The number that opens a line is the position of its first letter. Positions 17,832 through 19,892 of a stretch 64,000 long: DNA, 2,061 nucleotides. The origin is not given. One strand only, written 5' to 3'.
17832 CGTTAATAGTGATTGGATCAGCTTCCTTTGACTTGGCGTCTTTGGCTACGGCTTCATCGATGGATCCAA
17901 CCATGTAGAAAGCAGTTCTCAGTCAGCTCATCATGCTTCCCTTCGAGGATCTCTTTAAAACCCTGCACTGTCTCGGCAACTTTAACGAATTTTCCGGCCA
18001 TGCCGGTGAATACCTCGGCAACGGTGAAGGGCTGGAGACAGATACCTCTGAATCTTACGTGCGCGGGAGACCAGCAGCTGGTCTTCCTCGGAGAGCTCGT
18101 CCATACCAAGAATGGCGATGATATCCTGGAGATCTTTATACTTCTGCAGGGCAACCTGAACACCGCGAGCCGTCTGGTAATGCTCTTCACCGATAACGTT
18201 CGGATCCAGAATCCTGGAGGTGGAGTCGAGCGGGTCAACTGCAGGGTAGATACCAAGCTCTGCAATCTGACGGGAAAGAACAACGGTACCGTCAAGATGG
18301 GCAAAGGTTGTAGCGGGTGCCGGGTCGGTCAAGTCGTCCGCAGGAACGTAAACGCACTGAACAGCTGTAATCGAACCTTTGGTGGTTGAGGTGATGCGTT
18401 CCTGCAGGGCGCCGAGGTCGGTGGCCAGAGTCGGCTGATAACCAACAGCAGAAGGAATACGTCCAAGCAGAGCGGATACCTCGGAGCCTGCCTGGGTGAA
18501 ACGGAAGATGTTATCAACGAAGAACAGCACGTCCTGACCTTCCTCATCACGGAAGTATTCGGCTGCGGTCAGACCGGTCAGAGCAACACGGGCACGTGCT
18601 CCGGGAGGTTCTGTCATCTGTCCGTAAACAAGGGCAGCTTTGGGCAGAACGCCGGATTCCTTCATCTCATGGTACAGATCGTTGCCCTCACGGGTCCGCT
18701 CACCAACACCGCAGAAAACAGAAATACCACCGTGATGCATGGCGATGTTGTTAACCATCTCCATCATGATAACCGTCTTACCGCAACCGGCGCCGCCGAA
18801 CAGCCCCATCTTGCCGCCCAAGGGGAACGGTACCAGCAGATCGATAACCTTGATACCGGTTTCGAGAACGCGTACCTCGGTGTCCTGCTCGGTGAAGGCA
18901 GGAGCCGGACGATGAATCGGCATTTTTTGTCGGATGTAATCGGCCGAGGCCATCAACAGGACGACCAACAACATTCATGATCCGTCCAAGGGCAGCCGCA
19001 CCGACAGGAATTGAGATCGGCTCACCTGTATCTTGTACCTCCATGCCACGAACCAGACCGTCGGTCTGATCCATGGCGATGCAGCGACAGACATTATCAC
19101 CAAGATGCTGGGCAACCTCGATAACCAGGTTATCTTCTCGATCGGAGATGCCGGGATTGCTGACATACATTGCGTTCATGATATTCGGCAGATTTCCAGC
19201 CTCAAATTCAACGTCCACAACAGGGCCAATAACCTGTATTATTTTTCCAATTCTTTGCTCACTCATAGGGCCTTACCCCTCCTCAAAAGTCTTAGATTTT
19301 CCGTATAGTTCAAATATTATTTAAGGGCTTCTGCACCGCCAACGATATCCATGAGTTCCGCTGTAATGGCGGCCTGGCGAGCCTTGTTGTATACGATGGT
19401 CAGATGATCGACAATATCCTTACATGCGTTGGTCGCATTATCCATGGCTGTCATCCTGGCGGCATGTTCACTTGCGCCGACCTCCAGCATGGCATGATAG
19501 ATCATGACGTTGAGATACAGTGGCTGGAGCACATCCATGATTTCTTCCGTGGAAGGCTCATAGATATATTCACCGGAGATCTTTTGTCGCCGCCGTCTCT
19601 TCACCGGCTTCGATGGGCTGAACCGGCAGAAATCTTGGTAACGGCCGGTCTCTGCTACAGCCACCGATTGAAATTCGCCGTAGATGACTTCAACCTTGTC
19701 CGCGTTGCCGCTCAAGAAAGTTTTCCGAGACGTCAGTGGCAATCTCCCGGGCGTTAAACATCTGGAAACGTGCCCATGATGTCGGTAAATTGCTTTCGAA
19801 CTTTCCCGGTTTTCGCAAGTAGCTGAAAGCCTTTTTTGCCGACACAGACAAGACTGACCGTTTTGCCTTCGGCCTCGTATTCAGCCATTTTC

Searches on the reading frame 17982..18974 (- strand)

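Call 68: search_protein_families(library=pfam, max_evalue=0.001, proteins=[window:17982-18974:-])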
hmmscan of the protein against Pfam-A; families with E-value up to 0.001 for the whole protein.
window:17982-18974:- (330 aa): 3 families
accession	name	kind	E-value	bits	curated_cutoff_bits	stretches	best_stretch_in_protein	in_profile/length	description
PF00006.31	ATP-synt_ab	-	6.6e-74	248.6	29.5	1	40-253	1-213/213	ATP synthase alpha/beta family, nucleotide-binding domain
PF22919.1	ATP-synt_VA_C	-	2.3e-12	47.3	24.7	1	259-313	6-61/101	C-terminal domain of V and A type ATP synthase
PF06745.19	ATPase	-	0.0004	20.3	26.6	1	38-109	2-72/231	KaiC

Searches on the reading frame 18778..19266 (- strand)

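Call 68: search_protein_families(library=pfam, max_evalue=0.001, proteins=[window:18778-19266:-])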
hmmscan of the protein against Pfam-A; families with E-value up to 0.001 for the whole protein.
window:18778-19266:- (162 aa): 1 family
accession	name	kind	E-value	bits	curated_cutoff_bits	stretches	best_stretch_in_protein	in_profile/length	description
PF02874.29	ATP-synt_ab_N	-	7.7e-23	81.2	20.9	1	9-81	1-69/69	ATP synthase alpha/beta family, beta-barrel domain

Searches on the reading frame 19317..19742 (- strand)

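Call 68: search_protein_families(library=pfam, max_evalue=0.001, proteins=[window:19317-19742:-])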
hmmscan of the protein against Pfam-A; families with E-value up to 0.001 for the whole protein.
window:19317-19742:- (141 aa): 1 family
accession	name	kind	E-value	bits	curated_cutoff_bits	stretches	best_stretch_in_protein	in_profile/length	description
PF00231.24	ATP-synt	-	9.8e-42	144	39.9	1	8-140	157-285/285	ATP synthase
